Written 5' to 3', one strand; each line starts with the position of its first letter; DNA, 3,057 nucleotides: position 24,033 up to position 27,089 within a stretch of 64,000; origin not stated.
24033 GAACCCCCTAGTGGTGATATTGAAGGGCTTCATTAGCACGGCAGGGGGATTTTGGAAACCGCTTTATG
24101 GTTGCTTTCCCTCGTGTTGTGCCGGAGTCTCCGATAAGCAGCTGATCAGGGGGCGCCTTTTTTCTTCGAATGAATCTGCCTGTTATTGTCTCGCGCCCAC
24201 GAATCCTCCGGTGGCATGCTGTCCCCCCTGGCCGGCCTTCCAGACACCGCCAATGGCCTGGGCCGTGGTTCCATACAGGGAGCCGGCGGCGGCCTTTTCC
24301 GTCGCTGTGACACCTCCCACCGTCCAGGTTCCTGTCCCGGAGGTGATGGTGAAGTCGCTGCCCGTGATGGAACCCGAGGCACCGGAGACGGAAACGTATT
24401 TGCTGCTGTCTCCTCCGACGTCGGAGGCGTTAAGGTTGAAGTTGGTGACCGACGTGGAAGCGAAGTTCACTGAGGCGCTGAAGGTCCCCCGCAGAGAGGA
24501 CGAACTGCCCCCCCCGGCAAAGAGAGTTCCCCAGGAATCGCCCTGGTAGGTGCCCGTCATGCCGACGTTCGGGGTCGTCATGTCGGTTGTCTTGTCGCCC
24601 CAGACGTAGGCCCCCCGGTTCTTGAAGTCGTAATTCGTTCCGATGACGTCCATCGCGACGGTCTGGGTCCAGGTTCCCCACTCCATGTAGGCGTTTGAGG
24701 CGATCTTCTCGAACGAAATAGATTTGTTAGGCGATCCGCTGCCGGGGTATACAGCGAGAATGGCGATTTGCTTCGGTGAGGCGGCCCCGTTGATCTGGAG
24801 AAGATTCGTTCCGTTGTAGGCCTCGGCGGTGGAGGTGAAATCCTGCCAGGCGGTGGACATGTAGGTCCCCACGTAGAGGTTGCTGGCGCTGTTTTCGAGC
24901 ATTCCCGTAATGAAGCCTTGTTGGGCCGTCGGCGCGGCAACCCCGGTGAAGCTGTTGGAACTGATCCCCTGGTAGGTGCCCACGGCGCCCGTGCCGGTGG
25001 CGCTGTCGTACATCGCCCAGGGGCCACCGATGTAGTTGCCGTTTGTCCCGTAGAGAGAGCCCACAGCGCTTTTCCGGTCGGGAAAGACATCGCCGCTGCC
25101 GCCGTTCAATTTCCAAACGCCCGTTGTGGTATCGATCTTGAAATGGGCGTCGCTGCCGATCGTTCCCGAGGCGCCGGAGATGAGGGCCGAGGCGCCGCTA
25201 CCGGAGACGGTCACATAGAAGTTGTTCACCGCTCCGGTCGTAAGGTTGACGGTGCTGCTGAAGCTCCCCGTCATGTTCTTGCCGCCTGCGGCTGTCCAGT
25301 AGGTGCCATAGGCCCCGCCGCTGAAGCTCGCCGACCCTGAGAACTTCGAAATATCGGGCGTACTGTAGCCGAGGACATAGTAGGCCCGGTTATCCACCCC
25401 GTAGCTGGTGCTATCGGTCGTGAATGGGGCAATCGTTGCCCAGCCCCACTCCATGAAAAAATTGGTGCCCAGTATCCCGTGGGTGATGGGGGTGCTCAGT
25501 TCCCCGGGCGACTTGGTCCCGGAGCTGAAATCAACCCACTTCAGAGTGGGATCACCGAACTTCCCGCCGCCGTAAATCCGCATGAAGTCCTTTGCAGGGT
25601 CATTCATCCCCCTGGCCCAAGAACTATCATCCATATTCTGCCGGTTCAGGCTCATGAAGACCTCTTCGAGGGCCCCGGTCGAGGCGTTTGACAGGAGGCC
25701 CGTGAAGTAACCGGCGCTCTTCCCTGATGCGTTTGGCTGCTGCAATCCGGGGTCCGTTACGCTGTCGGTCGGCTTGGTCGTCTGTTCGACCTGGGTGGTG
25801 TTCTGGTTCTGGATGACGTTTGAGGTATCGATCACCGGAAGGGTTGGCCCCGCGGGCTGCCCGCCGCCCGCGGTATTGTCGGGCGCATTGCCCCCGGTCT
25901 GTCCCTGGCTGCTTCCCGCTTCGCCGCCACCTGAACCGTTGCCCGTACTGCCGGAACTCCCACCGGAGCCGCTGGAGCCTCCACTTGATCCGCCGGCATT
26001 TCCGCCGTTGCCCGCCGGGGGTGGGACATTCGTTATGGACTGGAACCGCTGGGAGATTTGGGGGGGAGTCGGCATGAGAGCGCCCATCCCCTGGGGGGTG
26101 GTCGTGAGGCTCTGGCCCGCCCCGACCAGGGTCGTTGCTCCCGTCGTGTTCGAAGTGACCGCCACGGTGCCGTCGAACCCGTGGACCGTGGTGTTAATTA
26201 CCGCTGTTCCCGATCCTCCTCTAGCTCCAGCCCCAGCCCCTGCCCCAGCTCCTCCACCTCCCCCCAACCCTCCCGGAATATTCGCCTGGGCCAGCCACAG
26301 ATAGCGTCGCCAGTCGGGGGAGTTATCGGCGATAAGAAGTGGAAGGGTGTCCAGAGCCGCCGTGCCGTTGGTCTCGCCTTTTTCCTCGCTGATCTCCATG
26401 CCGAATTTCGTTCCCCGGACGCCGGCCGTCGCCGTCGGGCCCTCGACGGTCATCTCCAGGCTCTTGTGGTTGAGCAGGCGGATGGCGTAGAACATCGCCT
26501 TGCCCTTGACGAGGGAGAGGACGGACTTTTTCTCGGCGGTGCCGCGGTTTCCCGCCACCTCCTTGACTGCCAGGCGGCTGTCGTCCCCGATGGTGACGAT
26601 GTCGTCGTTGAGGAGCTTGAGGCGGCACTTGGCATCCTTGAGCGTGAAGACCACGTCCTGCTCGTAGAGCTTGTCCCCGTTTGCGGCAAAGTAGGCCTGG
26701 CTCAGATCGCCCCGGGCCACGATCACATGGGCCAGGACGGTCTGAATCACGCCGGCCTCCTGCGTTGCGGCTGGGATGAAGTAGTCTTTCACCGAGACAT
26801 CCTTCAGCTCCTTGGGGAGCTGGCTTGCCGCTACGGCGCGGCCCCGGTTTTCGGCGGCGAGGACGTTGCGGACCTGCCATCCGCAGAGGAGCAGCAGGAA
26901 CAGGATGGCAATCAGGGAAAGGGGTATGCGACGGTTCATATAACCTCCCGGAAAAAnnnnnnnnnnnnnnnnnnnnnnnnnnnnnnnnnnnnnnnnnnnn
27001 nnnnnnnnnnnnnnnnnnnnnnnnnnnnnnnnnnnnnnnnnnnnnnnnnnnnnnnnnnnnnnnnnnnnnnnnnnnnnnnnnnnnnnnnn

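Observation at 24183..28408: Slam/DUF560-like outer-membrane translocon paired with a FecR-domain, bilobed TbpB-like cargo: a candidate type 11 secretion pair with an undescribed cargo architecture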

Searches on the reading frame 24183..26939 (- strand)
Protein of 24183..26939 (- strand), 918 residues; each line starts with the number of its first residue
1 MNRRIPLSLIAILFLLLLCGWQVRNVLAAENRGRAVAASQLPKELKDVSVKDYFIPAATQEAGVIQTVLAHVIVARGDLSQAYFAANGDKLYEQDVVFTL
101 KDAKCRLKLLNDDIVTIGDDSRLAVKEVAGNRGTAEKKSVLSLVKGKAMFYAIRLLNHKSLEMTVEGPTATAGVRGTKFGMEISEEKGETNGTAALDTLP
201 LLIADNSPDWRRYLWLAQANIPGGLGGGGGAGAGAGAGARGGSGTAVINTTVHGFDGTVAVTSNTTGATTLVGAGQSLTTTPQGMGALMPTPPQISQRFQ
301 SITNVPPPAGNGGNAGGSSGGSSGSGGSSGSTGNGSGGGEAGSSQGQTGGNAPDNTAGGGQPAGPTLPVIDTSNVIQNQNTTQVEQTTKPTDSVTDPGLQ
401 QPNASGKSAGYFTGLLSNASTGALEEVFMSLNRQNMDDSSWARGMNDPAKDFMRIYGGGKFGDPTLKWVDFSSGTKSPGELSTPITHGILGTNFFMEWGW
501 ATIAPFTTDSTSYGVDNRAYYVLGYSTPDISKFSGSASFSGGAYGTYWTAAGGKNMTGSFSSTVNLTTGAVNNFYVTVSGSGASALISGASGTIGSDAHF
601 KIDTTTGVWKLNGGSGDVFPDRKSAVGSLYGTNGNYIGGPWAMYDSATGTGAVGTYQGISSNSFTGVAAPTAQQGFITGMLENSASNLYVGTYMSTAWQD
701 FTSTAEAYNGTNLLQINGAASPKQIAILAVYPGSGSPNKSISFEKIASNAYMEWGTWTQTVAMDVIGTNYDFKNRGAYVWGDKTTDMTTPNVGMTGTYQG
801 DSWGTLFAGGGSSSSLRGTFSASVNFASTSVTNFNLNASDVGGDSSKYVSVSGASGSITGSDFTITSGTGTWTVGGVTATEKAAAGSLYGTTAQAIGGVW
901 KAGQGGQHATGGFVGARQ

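Call 5: search_protein_families(library=pfam, proteins=[window:24183-26939:-], max_evalue=1)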
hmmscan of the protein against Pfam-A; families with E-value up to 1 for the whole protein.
window:24183-26939:- (918 aa): 2 families
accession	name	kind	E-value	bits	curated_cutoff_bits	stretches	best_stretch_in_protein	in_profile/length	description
PF04773.18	FecR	-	1.2e-06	29.3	24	1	96-189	2-86/97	FecR protein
PF01298.24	TbpB_B_D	-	0.012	16.6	26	1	809-915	27-124/126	C-lobe and N-lobe beta barrels of Tf-binding protein B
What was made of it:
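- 26031..26762 (-): FecR-like beta domain (aa 60-303), interrupted by a disordered Gly/Ala-rich insertion at aa 187-245 (26205-26381). Call 5: PF04773 at 29.3 bits.
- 24186..24932 (-): C-lobe: handle (aa ~670-790) plus 8-stranded barrel (aa ~791-918); the likely Slam targeting domain. Call 5: TbpB_B_D at 16.6 bits, aa 809-915.
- On TbpB-like T11SS cargo (TbpB_B_D / handle-barrel lobe): The single-sequence Pfam match is below cut-off (16.6 bits against 26, call 5).
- Checked: It has a FecR match above Pfam's cut-off: 29.3 bits against 24, aa 96-189 (call 5).
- TbpB_B_D is below Pfam's cut-off for the window protein itself (call 5). The cargo has a FecR Pfam match (call 5).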

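Call 6: search_protein_families(library=ncbifam, proteins=[window:24183-26939:-], max_evalue=1)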
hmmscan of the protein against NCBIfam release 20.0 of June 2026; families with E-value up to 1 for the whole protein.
window:24183-26939:- (918 aa): 3 families
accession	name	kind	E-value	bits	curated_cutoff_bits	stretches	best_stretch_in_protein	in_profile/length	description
NF047849.1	Lsa33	exception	2.1e-08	33.7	420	1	91-190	57-155/310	surface adhesin Lsa33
NF033165.1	lipo_LipL45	exception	1.2e-05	24.6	350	1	85-185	61-158/391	lipoprotein LipL45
NF047876.1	Lsa19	exception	0.0091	15.8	250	1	89-194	33-127/182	adhesin Lsa19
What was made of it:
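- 26031..26762 (-): Call 6: weak matches to the Leptospira FecR-domain proteins Lsa33 and LipL45.
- Leptospira FecR-domain proteins are annotated as surface adhesins (call 6).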

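Call 12: find_homologous_proteins(query=window:24183-26939:-, max_evalue=0.001)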
Query window:24183-26939:- (918 aa): 78 proteins with E <= 0.001 among 8000 candidates.
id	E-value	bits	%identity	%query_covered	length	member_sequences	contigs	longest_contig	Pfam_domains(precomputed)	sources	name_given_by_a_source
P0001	3.8e-285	967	59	100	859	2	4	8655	PF04773.19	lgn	-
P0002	1.7e-268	912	55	100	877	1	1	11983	PF04773.19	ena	-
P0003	2.8e-223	762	48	100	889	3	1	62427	PF04773.19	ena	-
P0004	1.1e-220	753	59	33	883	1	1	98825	PF04773.19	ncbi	-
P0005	1.8e-220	753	47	98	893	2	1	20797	PF04773.19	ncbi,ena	ncbi:MAG: FecR family protein [Syntrophus sp. (in: bacteria)]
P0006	9.8e-220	750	49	100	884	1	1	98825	PF04773.19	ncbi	-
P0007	1.1e-217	743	47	97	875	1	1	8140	PF04773.19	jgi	jgi:hypothetical protein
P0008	2.5e-217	742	48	100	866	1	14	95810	PF04773.19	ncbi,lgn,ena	-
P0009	1.7e-213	730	47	98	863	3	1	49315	PF04773.19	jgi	jgi:hypothetical protein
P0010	5.5e-213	728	48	97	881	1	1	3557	PF04773.19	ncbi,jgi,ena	ncbi:MAG: FecR family protein [Syntrophales bacterium]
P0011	3.3e-211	722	46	100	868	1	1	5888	PF04773.19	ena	-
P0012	1.0e-204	701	47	100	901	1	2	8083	PF04773.19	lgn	-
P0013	6.6e-196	671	54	36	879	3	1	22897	PF04773.19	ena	-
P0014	5.0e-192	659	47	90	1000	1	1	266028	PF04773.19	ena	-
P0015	2.2e-191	656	54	34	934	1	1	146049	PF04773.19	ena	-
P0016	9.5e-181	621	51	72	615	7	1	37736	PF04773.19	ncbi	-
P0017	3.1e-179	616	51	72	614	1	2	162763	PF04773.19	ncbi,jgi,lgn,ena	-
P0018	4.7e-172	592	42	100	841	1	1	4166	PF04773.19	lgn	-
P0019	2.1e-166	574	42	100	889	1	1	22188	PF04773.19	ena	-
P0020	9.8e-165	568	52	33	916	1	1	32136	PF04773.19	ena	-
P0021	1.5e-157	545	41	60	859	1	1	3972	PF04773.19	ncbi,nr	ncbi:MAG: FecR family protein [Deltaproteobacteria bacterium]|nr:FecR family protein [Deltaproteobac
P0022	4.9e-157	543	47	72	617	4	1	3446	PF04773.19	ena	-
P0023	8.6e-155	535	45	33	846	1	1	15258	PF04773.19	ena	-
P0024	2.1e-150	521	51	64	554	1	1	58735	PF04773.19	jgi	jgi:hypothetical protein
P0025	6.7e-148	513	42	33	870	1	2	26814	PF04773.19,PF01298.25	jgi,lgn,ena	-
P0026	2.4e-130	455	46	33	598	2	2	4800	PF04773.19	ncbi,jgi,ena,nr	ncbi:MAG: hypothetical protein CVU74_05620 [Deltaproteobacteria bacterium HGW-Deltaproteobacteria-9]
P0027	6.4e-130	453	41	33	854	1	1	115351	PF04773.19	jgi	jgi:hypothetical protein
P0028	2.3e-122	428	46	33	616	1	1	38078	PF04773.19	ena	-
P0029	3.3e-119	418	37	26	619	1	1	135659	PF04773.19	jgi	-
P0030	1.7e-116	409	45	33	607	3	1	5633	PF04773.19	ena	-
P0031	8.3e-106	373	37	72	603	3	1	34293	PF04773.19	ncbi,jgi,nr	ncbi:MAG: FecR domain-containing protein [Deltaproteobacteria bacterium]|nr:FecR domain-containing p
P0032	1.4e-105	373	38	72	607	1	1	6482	PF04773.19,PF01298.25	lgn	-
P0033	1.7e-96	343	35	100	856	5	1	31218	PF04773.19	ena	-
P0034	1.7e-95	339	48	19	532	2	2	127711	PF04773.19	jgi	jgi:hypothetical protein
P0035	2.2e-93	332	50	20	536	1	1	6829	PF04773.19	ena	-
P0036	1.6e-92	329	49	21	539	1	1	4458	PF04773.19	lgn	-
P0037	2.1e-90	322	35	71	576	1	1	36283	PF04773.19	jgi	jgi:hypothetical protein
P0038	2.0e-89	319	29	71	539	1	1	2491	PF04773.19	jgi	jgi:hypothetical protein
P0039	4.1e-89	318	29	71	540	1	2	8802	PF04773.19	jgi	jgi:hypothetical protein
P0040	5.7e-89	318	36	72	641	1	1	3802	PF04773.19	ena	-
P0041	2.1e-88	316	34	71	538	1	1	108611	PF04773.19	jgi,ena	-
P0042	4.2e-88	315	28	71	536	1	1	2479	PF04773.19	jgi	jgi:hypothetical protein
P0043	3.7e-87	312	34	71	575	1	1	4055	PF04773.19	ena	-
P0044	1.6e-86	310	30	69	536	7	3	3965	PF04773.19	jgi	jgi:hypothetical protein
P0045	4.6e-86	308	51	20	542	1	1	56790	PF04773.19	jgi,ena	-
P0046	9.6e-86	307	53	21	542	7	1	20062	PF04773.19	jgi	-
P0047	1.2e-85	307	35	71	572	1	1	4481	PF04773.19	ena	-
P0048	2.7e-85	305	43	20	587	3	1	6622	PF04773.19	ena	-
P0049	4.1e-85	305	36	70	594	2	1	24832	PF04773.19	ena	-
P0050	5.2e-85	304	34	72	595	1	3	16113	PF04773.19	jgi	-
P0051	8.8e-85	304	47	20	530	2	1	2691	PF04773.19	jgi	jgi:hypothetical protein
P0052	1.1e-84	303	35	71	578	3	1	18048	PF04773.19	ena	-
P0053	2.7e-84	302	41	31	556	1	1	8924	PF04773.19,PF01298.25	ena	-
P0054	2.9e-84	302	36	72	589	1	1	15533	PF04773.19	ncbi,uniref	ncbi:MAG: FecR family protein [Candidatus Desulfatibia sp.]|uniref:FecR domain-containing protein n=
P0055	1.1e-83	300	35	70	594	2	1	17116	PF04773.19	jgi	-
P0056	1.0e-81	294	35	70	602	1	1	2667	PF04773.19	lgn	-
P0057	1.9e-81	293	43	22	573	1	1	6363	PF04773.19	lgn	-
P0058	3.5e-81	292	38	27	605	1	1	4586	PF04773.19,PF01298.25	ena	-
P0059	1.5e-77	280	32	67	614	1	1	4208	PF04773.19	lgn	-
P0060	4.4e-72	262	41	32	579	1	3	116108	PF04773.19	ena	-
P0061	7.7e-72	261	34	30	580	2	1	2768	PF04773.19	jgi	-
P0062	1.8e-71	260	35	33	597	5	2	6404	PF04773.19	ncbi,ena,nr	ncbi:MAG: FecR family protein [Proteobacteria bacterium]|nr:FecR family protein [Pseudomonadota bact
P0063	2.5e-69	253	40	32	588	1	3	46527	PF04773.19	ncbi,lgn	-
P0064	7.4e-69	251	29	72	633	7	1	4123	PF04773.19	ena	-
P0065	1.5e-68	250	42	24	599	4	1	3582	PF04773.19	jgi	jgi:hypothetical protein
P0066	1.8e-66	243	32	62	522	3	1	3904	PF04773.19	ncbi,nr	ncbi:MAG: FecR domain-containing protein [Deltaproteobacteria bacterium]|nr:FecR domain-containing p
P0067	3.4e-66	242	37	22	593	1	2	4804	PF04773.19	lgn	-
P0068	5.0e-66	242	33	67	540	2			PF04773.19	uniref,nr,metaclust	uniref:FecR protein domain-containing protein n=1 Tax=uncultured Desulfobacterium sp. TaxID=201089 R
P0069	6.0e-60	222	40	20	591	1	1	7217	PF04773.19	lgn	-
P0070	1.5e-56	210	34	32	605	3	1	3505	PF04773.19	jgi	-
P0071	2.6e-54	203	28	69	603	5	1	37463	PF04773.19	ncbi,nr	ncbi:MAG: FecR domain-containing protein [Deltaproteobacteria bacterium]|nr:FecR domain-containing p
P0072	5.3e-48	182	29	70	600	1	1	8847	PF04773.19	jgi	jgi:hypothetical protein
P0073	2.6e-46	176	30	33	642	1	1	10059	PF04773.19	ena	-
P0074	3.6e-43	166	35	20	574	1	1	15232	PF04773.19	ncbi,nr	ncbi:MAG: FecR family protein [Deltaproteobacteria bacterium]|nr:FecR family protein [Deltaproteobac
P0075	4.9e-40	156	41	23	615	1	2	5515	PF04773.19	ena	-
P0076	1.7e-38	151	35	22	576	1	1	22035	PF04773.19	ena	-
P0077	2.5e-38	150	27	71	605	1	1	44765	PF04773.19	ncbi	ncbi:MAG: FecR family protein [Thermodesulfobacteriota bacterium]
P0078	2.1e-36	144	26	67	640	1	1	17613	PF04773.19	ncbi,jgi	-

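Call 14: find_encoding_contigs(protein=P0006, flank=8000, max_places=3)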
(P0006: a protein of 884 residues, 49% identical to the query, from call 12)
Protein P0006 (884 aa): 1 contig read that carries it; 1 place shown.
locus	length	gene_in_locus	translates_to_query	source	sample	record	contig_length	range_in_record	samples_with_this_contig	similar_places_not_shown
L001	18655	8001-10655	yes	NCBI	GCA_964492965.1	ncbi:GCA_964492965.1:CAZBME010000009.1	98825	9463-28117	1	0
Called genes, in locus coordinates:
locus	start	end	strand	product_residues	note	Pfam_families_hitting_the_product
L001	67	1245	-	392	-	PF01808:AICARFT_IMPCHas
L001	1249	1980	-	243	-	PF07826:IMP_cyclohyd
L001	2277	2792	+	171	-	PF00731:AIRC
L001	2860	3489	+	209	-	PF01300:Sua5_yciO_yrdC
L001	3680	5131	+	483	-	PF07719:TPR_2 (faint), PF12895:ANAPC3 (faint), PF13432:TPR_16 (weak), PF24575:TPR_Slam, PF14559:TPR_19, PF04575:SlipAM (weak)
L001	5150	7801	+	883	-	PF04773:FecR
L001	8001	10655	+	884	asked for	PF04773:FecR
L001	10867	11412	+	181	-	PF03938:OmpH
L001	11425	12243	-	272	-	PF13717:Zn_ribbon_4, PF13719:Zn_ribbon_5, PF11906:DUF3426 (weak)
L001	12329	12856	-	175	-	PF00156:Pribosyltran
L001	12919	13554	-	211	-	-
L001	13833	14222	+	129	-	-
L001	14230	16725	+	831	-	PF19864:Radical_SAM_N2, PF04055:Radical_SAM, PF10105:DUF2344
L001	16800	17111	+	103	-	PF00829:Ribosomal_L21p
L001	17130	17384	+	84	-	PF01016:Ribosomal_L27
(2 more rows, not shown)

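Call 37: predict_structure(alignment_id=A2)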
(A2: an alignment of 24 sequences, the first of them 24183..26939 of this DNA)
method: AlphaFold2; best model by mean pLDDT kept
length: 918 residues; sequences in the alignment: 24
mean_pLDDT: 72.0   pTM: 0.41
mean pLDDT of the five models: 72.0, 69.2, 67.8, 63.5, 62.1
residues with pLDDT >= 90: 238; 70-90: 370; 50-70: 104; < 50: 206
segments of 3 or more residues with pLDDT < 50: 1-5, 19-58, 156-158, 187-245, 303-387, 666-669, 789-791, 841-845
pLDDT, mean of each block of 10 residues (from residue 1): 51 61 32 42 40 45 75 63 65 73 77 81 75 64 81 58 76 73 59 33 27 22 28 29 54 80 78 82 78 66 44 30 31 30 26 27 30 28 45 86 88 91 90 91 94 81 85 89 85 82 84 84 86 79 87 84 90 93 90 94 96 80 96 87 92 92 55 88 83 93 92 90 88 82 80 86 87 87 71 76 81 79 90 86 55 91 92 88 93 91 90 91
secondary structure, 60 per line:
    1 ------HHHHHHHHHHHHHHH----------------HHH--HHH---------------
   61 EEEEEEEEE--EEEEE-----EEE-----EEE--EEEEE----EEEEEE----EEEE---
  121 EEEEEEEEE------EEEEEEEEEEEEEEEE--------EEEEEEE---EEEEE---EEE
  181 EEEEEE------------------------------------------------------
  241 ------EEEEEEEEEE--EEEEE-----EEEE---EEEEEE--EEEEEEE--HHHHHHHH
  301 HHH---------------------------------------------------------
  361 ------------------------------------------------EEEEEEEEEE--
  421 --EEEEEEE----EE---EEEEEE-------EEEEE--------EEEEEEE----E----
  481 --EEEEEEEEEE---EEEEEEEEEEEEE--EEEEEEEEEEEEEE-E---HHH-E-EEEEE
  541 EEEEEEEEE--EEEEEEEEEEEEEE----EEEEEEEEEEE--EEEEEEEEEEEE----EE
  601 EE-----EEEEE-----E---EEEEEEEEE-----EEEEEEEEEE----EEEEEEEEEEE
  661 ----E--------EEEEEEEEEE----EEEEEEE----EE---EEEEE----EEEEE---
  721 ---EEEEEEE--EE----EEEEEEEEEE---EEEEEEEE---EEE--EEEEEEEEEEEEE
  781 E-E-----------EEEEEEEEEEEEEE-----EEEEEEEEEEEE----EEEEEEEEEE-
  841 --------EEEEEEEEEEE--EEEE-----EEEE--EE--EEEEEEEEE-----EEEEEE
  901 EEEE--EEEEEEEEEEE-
elements in order (helices of 4 or more, strands of 3 or more residues): H7-21 E61-69 E72-76 E82-84 E90-92 E95-99 E104-109 E114-117 E121-129 E136-151 E160-166 E170-174 E178-186 E247-256 E259-263 E269-272 E276-281 E284-290 H293-303 E409-418 E423-429 E439-444 E452-456 E465-471 E483-492 E496-508 E511-524 E536-549 E552-565 E570-580 E583-594 E599-602 E608-612 E622-630 E636-645 E650-660 E674-683 E688-694 E704-708 E713-717 E724-730 E739-748 E752-759 E763-765 E768-781 E795-808 E814-825 E830-839 E849-859 E862-865 E871-874 E881-889 E895-904 E907-917
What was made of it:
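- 26763..26855 (-): Conserved but predicted-disordered mature N-terminal motif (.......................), aa 29-59. Call 37: low pLDDT.
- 25728..26030 (-): Disordered Gly/Ser/Thr/Pro/Asn-rich linker, aa 304-404. Call 37: pLDDT 26-45 and no secondary structure.
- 24954..25727 (-): N-lobe: handle (aa ~405-530) plus 8-stranded barrel (aa ~531-662). Call 37: pLDDT 80-96.
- On TbpB-like T11SS cargo (TbpB_B_D / handle-barrel lobe): DSSP shows 8 strands in each barrel (call 37).
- AF2 gives the lobes pLDDT 80-96 (call 37).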

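Call 41: fold_search(model_id=the predicted structure, library=pdb)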
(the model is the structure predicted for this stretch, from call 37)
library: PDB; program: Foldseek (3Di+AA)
matches with E <= 10: 653; with E <= 0.001: 60
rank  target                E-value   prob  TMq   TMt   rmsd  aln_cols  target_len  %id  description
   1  3ve1_C                1.3e-12  1.00  0.14  0.24  21.8       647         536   14  The 2.9 angstrom crystal structure of Transferrin binding protein B (TbpB) from serogroup B M982 Neisseria meningitidi (released 2012-02-22)
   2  3ve1_A                1.7e-12  1.00  0.15  0.24  21.5       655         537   13  The 2.9 angstrom crystal structure of Transferrin binding protein B (TbpB) from serogroup B M982 Neisseria meningitidi (released 2012-02-22)
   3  3hol                  2.1e-12  1.00  0.16  0.27  20.8       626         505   11  The Structure of Intact Ap-TbpB (N and C lobes) (released 2009-10-06)
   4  4o4x_B                2.4e-12  1.00  0.16  0.26  21.5       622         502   12  Crystal structure of the vaccine antigen Transferrin Binding Protein B (TbpB) double mutant Tyr-167-Ala and Trp-176-Al (released 2015-01-14)
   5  4o4u_A                2.6e-12  1.00  0.17  0.28  21.2       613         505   13  Crystal structure of the vaccine antigen Transferrin Binding Protein B (TbpB) mutant Trp-176-Ala from Haemophilus para (released 2015-01-14)
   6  4o4x_A                2.8e-12  1.00  0.17  0.28  22.3       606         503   12  Crystal structure of the vaccine antigen Transferrin Binding Protein B (TbpB) double mutant Tyr-167-Ala and Trp-176-Al (released 2015-01-14)
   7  4o3w_A                2.9e-12  1.00  0.16  0.25  23.4       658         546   14  Crystal structure of the vaccine antigen Transferrin Binding Protein B (TbpB) mutant Tyr-63-Ala from Actinobacillus su (released 2015-01-14)
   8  3ve2_A                3.6e-12  1.00  0.15  0.26  20.5       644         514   14  The 2.1 angstrom crystal structure of Transferrin binding protein B (TbpB) from serogroup B M982 Neisseria meningitidi (released 2012-02-22)
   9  3pqu_A                5.0e-12  1.00  0.16  0.25  23.9       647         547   14  The crystal structures of porcine pathogen AsH57_TbpB (released 2011-02-02)
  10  3ve2_B                7.6e-12  1.00  0.16  0.27  18.8       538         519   13  The 2.1 angstrom crystal structure of Transferrin binding protein B (TbpB) from serogroup B M982 Neisseria meningitidi (released 2012-02-22)
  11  4o4u_D                1.0e-11  1.00  0.16  0.27  21.2       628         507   11  Crystal structure of the vaccine antigen Transferrin Binding Protein B (TbpB) mutant Trp-176-Ala from Haemophilus para (released 2015-01-14)
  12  3pqs                  1.1e-11  1.00  0.17  0.28  21.2       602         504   14  The crystal structures of porcine pathogen ApH87_TbpB (released 2011-02-02)
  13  9clt_B                1.3e-11  1.00  0.16  0.27  26.2       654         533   12  Transferrin Binding Protein A in complex with transferrin binding protein B and transferrin (iron bound to N lobe only (released 2026-03-11)
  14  3v8u_A                1.4e-11  1.00  0.16  0.26  19.5       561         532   12  The crystal structure of transferrin binding protein B (TbpB) from Neisseria meningitidis serogroup B (released 2012-02-15)
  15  4o4u_B                1.5e-11  1.00  0.16  0.27  21.1       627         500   11  Crystal structure of the vaccine antigen Transferrin Binding Protein B (TbpB) mutant Trp-176-Ala from Haemophilus para (released 2015-01-14)
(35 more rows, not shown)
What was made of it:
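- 26031..26762 (-): Call 41: Foldseek hit to the PupR C-terminal signalling domain 6ovk_R, E 4e-5, TM 0.53.
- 24954..25727 (-): Call 41 gives the TbpB and LbpB matches.
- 24186..24932 (-): Calls 37 and 41.
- On TbpB-like T11SS cargo (TbpB_B_D / handle-barrel lobe): Call 41: the top 31 Foldseek hits are full-length TbpB and LbpB, aligned over ~600 columns at E ~1e-12.
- On FecR-type anti-sigma factor (cell-surface signalling): Call 41: match to PupR 6ovk_R.
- Closest known: Soluble T11SS cargo: haemophilin. Same: Foldseek finds HphA and haemophilin among the matches (call 41).
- They are followed by the TbpB C-lobe, NHBA, HphA, haemophilin and fHbp (call 41).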
